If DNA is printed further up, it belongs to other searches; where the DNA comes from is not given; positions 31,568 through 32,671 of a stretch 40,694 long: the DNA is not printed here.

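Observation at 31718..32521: Minimal PI3K/PI4K-like kinase-core protein in an archaeal genome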

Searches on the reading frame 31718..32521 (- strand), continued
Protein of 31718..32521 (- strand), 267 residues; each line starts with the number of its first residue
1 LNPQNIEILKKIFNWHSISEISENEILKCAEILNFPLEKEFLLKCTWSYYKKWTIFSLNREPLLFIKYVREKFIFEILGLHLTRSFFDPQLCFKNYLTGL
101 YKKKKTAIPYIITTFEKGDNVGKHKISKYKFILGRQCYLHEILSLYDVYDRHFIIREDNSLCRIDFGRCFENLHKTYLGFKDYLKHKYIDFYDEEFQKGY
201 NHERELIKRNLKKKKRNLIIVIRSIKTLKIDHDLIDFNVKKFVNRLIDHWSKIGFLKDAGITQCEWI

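Call 19: search_protein_representatives(protein=window:31718-32521:-)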
Query: 267 residues. Proteins with E-value up to 0.001 (for the whole library): 21; up to 1e-10: 17; up to 1e-30: 6. The best 21 are listed.
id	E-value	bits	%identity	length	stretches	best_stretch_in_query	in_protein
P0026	1.9e-91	323.0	57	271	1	1-267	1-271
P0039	7.3e-36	140.7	38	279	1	4-252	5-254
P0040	1.9e-33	132.7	61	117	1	148-253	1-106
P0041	2.4e-32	129.1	35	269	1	20-252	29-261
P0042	7.9e-31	124.2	36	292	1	3-254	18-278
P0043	7.9e-31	124.1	35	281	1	2-259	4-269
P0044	1.3e-29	120.2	36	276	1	23-254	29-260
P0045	2.2e-29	119.4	35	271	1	11-251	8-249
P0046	1.2e-26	110.4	28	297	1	1-260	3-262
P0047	7.8e-25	104.5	35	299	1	9-260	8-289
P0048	5.9e-24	101.6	39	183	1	88-251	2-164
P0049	1.1e-23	100.7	42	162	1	64-212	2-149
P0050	4.2e-22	95.5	28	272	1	3-256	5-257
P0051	1.1e-20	90.9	69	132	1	44-112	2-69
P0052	6.9e-18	81.7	33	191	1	91-261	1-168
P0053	1.7e-14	70.6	35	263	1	40-229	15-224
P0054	3.6e-11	59.7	36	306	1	40-253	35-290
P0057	1.1e-05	41.6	26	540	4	80-139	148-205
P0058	5.3e-04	36.2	34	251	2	179-257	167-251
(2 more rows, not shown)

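Call 21: list_cluster_members(proteins=[P0039, P0041, P0042, P0043, P0046, P0047, P0050, P0053, P0054, P0057])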
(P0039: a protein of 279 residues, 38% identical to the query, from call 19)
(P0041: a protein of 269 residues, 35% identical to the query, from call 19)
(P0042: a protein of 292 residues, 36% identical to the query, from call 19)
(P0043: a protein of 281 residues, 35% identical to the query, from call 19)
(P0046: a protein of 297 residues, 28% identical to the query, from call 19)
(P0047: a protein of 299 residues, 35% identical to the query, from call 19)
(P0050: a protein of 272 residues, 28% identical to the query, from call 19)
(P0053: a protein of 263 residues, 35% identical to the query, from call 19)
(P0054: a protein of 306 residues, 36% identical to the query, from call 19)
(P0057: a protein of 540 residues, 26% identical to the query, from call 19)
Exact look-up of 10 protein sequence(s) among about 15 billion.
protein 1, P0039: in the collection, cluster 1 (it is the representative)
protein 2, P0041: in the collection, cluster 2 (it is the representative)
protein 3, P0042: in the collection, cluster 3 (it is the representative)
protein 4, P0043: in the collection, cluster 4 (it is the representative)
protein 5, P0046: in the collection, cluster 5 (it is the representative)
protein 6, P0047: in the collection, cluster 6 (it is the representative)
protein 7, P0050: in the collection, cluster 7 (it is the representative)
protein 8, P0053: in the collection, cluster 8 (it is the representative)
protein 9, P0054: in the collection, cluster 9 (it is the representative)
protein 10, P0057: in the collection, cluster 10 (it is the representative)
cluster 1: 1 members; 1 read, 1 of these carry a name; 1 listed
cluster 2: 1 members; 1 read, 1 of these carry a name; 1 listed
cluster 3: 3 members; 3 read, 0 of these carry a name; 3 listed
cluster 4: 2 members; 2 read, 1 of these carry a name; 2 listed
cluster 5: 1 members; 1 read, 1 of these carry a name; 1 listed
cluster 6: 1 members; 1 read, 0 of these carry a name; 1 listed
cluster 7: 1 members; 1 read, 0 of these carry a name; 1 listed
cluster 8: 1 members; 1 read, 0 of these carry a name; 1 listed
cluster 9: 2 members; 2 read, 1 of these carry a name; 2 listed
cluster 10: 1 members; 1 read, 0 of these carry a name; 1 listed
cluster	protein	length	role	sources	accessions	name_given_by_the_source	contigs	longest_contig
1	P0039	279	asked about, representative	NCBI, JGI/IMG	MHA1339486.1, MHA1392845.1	MAG: hypothetical protein ACTSRZ_05035 [Promethearchaeota archaeon]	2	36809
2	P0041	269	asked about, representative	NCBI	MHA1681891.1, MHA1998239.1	MAG: hypothetical protein ACTSUE_13210 [Promethearchaeota archaeon]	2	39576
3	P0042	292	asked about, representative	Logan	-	-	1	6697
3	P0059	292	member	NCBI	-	-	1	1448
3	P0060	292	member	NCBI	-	-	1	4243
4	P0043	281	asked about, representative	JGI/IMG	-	hypothetical protein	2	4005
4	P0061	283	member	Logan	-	-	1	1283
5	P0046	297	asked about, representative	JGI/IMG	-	hypothetical protein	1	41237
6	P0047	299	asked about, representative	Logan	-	-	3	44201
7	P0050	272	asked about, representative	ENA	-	-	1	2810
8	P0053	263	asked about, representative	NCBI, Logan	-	-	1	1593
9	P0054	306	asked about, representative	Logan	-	-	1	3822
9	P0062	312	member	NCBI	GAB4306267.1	MAG: hypothetical protein Kow0069_02840 [Promethearchaeota archaeon]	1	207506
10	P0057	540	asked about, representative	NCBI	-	-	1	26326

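Call 22: find_encoding_contigs(protein=P0039, flank=5000, max_places=1)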
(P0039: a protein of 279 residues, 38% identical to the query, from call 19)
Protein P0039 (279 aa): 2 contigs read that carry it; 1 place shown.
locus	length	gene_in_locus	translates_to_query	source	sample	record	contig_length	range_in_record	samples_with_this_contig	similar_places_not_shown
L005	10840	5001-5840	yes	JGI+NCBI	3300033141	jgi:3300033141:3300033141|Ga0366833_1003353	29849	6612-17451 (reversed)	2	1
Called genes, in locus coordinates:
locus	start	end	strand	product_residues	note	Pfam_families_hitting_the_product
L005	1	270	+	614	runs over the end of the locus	PF00118:Cpn60_TCP1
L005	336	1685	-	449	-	PF00501:AMP-binding, PF14535:AMP-binding_C_2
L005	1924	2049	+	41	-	-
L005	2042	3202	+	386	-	PF00474:SSF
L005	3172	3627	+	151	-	-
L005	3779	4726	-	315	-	PF00149:Metallophos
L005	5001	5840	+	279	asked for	-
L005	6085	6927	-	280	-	PF04962:KduI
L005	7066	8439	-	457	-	PF00009:GTP_EFTU, PF03144:GTP_EFTU_D2, PF09173:eIF2_C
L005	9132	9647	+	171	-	-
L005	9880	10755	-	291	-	PF00586:AIRS, PF02769:AIRS_C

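Call 23: find_encoding_contigs(protein=P0046, flank=5000, max_places=1)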
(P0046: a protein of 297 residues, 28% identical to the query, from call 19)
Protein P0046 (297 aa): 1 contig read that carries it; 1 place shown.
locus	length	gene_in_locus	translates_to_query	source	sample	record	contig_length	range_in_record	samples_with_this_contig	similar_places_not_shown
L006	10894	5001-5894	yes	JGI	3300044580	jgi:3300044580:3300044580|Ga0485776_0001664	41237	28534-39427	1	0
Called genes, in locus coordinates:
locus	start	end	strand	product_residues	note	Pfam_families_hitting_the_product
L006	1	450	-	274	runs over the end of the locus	PF01172:SBDS_N, PF09377:SBDS_domain_II, PF20268:SBDS_C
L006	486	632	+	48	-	-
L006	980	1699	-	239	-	PF10584:Proteasome_A_N, PF00227:Proteasome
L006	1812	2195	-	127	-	-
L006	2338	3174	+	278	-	PF09883:DUF2110, PF24873:DUF2110_C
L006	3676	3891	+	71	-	-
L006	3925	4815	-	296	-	PF00149:Metallophos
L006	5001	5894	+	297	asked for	-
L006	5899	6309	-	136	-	PF13240:Zn_Ribbon_1 (weak)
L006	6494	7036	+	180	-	PF00376:MerR, PF12728:HTH_17 (weak), PF13411:MerR_1, PF00239:Resolvase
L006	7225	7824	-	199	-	-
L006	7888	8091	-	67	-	-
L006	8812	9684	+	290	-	PF14512:TM1586_NiRdase, PF00881:Nitroreductase (faint)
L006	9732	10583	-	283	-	PF00248:Aldo_ket_red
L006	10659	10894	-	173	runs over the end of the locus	PF12682:Flavodoxin_4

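Call 24: find_encoding_contigs(protein=P0047, flank=5000, max_places=1)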
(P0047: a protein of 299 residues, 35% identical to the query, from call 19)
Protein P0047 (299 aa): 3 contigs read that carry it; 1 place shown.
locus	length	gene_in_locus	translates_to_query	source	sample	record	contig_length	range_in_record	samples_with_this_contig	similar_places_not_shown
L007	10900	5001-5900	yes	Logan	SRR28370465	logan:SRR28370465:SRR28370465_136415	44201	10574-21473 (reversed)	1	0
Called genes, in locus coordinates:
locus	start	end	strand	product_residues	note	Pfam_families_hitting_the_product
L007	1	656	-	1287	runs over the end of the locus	PF18884:TSP3_bac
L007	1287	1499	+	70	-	-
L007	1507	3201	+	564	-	PF00474:SSF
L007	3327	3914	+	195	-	-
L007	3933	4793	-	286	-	PF00149:Metallophos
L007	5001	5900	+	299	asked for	-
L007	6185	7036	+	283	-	PF01558:POR, PF12838:Fer4_7 (faint), PF13237:Fer4_10 (faint), PF01558:POR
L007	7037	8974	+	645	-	PF12837:Fer4_6 (faint), PF02775:TPP_enzyme_C, PF12838:Fer4_7 (faint), PF12797:Fer4_2 (faint), PF13237:Fer4_10 (weak), PF00037:Fer4 (weak)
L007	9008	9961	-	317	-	PF03259:Robl_LC7 (weak), PF00025:Arf, PF00071:Ras, PF08477:Roc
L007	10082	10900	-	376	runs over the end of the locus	PF01924:HypD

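Call 25: search_solved_structures(query=A2, max_evalue=10, show_alignments=4)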
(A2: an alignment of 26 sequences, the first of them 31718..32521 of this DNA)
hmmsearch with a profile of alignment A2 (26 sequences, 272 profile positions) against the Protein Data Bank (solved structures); distinct sequences matched with E-value up to 10: 7.
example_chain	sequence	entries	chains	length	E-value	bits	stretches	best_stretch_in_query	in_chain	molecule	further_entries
1aj3_A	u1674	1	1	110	0.0085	18.6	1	186-262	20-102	ALPHA SPECTRIN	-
5m6s_A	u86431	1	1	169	0.023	17.2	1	187-263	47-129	spectrin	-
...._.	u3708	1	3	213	0.024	17.1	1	188-263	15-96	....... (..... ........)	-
1u5p_A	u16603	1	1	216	0.034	16.7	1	187-262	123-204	Spectrin alpha chain, brain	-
1u4q_A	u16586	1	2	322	0.11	15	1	187-263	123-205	Spectrin alpha chain, brain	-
9cte_A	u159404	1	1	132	0.59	12.6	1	196-254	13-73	De novo protein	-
5ckw_B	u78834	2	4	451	1.1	11.7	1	98-143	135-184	LegK4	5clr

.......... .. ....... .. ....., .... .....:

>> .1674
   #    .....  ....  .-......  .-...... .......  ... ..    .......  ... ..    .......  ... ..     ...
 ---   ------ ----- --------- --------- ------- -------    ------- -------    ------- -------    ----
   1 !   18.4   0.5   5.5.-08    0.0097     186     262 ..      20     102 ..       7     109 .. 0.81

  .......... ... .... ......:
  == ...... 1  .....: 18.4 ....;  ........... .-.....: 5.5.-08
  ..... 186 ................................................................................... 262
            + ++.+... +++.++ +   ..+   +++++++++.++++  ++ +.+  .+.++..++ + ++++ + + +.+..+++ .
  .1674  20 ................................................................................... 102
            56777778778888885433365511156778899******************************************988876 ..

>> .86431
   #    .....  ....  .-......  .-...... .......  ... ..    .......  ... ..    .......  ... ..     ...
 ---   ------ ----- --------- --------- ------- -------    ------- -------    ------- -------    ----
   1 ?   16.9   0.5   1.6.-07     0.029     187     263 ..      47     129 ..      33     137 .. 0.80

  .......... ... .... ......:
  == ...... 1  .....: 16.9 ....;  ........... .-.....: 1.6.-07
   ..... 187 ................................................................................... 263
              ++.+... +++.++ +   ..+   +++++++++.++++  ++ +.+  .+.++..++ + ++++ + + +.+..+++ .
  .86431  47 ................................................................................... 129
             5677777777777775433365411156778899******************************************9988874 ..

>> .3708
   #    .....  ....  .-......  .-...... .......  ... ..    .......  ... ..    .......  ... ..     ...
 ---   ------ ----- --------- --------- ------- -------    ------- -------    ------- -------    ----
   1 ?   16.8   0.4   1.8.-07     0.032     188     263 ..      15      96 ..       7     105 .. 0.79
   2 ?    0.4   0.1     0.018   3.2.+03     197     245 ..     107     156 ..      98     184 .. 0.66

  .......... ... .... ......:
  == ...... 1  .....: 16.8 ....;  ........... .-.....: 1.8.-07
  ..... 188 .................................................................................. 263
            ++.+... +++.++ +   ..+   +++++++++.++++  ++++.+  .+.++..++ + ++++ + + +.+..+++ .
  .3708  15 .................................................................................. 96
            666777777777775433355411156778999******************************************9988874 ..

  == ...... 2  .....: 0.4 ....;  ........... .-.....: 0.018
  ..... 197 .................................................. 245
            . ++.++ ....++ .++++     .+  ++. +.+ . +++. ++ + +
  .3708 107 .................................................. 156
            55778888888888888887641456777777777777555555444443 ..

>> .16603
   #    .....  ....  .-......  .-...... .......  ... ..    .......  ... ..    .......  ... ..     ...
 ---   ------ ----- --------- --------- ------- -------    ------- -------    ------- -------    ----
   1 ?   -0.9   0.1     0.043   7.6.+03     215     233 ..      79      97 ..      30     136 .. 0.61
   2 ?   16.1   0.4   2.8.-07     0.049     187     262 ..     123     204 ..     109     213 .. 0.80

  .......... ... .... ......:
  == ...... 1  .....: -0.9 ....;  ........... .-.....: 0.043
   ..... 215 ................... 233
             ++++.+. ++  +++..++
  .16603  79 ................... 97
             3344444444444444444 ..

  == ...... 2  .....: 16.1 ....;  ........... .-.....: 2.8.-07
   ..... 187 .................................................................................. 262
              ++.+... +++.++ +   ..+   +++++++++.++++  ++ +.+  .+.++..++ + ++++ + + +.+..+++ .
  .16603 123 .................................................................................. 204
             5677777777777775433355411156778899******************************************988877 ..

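Call 27: search_protein_families(library=pfam, alignment_id=A2, max_evalue=10)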
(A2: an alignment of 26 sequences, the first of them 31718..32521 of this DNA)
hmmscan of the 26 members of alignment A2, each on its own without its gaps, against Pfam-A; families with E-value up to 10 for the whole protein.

A. member 1, window:31718-32521:- (267 aa): 1 family
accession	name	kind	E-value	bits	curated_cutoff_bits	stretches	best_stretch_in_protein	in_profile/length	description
PF07422.18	s48_45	-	2.1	9.4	24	1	76-130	36-92/110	Sexual stage antigen s48/45 domain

B. families by the number of members that match (of 26 scanned): 17 families
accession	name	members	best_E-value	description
PF13575.12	DUF4135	2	0.0071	Domain of unknown function (DUF4135)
PF07422.18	s48_45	2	0.37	Sexual stage antigen s48/45 domain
PF07688.17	KaiA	1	0.011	KaiA C-terminal domain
PF04045.19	P34-Arc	1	0.02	Arp2/3 complex, 34 kD subunit p34-Arc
PF13547.12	GTA_TIM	1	0.035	GTA TIM-barrel-like domain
PF12260.14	PIP49_C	1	0.073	Protein-kinase domain of FAM69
PF18640.6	LepB_N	1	0.08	LepB N-terminal domain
PF09388.15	SpoOE-like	1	0.08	Spo0E like sporulation regulatory protein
PF02870.21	Methyltransf_1N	1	0.081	6-O-methylguanine DNA methyltransferase, ribonuclease-like domain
PF24892.1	UTP6_C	1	0.09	U3 small nucleolar RNA-associated protein 6 C-terminal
PF03672.18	UPF0154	1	0.096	Uncharacterised protein family (UPF0154)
PF22569.1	DCD_C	1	0.11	2'-deoxycytidine 5'-triphosphate deaminase (DCD), C-terminal domain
PF15412.11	Nse4-Nse3_bdg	1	0.12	Binding domain of Nse4/EID3 to Nse3-MAGE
PF02761.20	Cbl_N2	1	0.14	CBL proto-oncogene N-terminus, EF hand-like domain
PF02912.23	Phe_tRNA-synt_N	1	0.2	Aminoacyl tRNA synthetase class II, N-terminal domain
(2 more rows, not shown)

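Call 30: find_homologous_proteins(query=A3, max_evalue=1)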
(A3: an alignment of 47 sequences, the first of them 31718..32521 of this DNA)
Query A3 (47 sequences) (267 aa, profile of the alignment): 46 proteins with E <= 1 among 5193 candidates.
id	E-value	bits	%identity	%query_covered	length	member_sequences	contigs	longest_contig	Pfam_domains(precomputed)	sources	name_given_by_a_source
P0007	1.8e-117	409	62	100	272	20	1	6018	-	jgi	-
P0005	3.4e-117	409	66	100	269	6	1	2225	-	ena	-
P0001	4.2e-117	408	100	100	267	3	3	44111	-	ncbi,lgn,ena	-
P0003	5.2e-116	405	67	100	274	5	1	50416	-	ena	-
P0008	1.4e-114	400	61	99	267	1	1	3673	-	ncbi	ncbi:MAG: hypothetical protein ACFFCM_17460 [Promethearchaeota archaeon]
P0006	2.4e-114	399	64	100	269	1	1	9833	-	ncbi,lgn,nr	ncbi:MAG: hypothetical protein EU532_10625 [Promethearchaeota archaeon]|nr:MAG: hypothetical protein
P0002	5.5e-114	398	69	99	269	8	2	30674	-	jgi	jgi:hypothetical protein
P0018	7.1e-114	398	58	100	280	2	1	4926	-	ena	-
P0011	7.6e-114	398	61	99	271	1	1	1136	-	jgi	-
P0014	3.1e-113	396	61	100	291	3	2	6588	-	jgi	-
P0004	6.8e-113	394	68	100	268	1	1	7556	-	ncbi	ncbi:MAG: hypothetical protein ACFFAO_08115 [Candidatus Hermodarchaeota archaeon]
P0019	9.7e-112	391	57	99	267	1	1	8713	-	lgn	-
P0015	9.7e-112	391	57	99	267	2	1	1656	-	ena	-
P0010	1.6e-111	390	61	100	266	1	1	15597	-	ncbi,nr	ncbi:MAG: hypothetical protein GF383_06035 [Candidatus Lokiarchaeota archaeon]|nr:hypothetical prote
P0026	1.7e-111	390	56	100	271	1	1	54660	-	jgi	-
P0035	1.4e-101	357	50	100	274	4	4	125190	-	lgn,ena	-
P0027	1.3e-99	351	56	98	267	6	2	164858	-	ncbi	-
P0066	2.5e-74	268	31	96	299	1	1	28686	-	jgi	jgi:hypothetical protein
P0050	1.9e-72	262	27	93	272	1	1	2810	-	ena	-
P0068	2.4e-68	248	36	88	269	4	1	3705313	-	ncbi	-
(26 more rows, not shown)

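Call 45: find_encoding_contigs(protein=P0068, flank=5000, max_places=1)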
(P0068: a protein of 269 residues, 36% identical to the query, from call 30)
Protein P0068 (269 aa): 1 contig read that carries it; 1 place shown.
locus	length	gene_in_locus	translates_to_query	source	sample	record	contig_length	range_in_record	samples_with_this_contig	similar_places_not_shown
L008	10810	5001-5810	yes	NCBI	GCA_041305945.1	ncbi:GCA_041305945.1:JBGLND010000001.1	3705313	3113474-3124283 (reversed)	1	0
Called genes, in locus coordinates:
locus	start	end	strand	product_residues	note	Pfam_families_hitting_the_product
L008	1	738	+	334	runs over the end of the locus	-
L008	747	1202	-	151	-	PF18477:PIN_9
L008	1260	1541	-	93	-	-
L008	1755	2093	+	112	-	-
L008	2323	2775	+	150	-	-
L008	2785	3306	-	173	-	-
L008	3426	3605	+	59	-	-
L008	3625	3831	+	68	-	-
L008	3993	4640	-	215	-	-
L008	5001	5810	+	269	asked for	-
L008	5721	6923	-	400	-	PF00817:IMS, PF11799:IMS_C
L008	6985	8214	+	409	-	-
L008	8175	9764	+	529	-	PF00664:ABC_membrane, PF02463:SMC_N (faint), PF00005:ABC_tran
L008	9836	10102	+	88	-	-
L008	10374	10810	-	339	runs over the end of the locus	-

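Call 46: find_encoding_contigs(protein=P0066, flank=5000, max_places=1)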
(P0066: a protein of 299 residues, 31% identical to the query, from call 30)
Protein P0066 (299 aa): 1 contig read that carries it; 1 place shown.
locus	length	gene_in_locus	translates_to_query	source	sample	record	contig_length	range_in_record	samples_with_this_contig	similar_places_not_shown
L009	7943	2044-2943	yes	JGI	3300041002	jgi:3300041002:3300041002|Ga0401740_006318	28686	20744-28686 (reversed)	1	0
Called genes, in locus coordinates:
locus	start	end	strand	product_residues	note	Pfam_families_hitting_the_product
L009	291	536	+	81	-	-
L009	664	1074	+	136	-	-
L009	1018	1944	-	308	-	PF00149:Metallophos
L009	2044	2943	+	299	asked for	-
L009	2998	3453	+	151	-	-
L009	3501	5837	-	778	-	PF02901:PFL-like, PF01228:Gly_radical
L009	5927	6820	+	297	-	PF00561:Abhydrolase_1, PF12697:Abhydrolase_6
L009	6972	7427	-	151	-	-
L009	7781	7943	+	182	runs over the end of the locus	PF01862:PvlArgDC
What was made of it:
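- This includes 29-37%-identity relatives whose other neighbours are entirely different (calls 22-24, 46).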

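Call 48: search_protein_families(library=pfam, proteins=[L008:3993-4640:-, L008:5001-5810:+, L008:2785-3306:-], max_evalue=1)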
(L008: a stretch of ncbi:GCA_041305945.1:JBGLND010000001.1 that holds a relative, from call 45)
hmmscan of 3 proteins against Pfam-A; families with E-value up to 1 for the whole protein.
L008:3993-4640:- (215 aa): 0 families

L008:5001-5810:+ (269 aa): 0 families

L008:2785-3306:- (173 aa): 0 families

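Call 49: predict_structure(alignment_id=A5)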
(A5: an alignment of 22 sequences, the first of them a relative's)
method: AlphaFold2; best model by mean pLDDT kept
length: 272 residues; sequences in the alignment: 22
mean_pLDDT: 90.4   pTM: 0.89
mean pLDDT of the five models: 90.4, 90.4, 89.9, 89.3, 88.4
residues with pLDDT >= 90: 200; 70-90: 57; 50-70: 15; < 50: 0
segments of 3 or more residues with pLDDT < 50: none
pLDDT, mean of each block of 10 residues (from residue 1): 93 96 92 87 77 82 93 88 95 94 90 95 93 95 94 93 93 90 84 92 94 93 97 94 97 91 67 51
secondary structure, 60 per line:
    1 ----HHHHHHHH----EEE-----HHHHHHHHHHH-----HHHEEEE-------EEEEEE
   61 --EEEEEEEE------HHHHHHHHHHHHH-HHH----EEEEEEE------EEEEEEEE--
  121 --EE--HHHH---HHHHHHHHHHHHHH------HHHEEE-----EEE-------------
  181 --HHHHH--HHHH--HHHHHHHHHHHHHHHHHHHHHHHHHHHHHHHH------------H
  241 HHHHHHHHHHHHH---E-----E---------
elements in order: H5-12 E17-19 H25-35 E44-47 E55-60 E63-70 H77-89 E98-104 E111-118 H127-130 H134-147 E157-159 E165-167 H183-187 H190-193 H196-227 H240-253
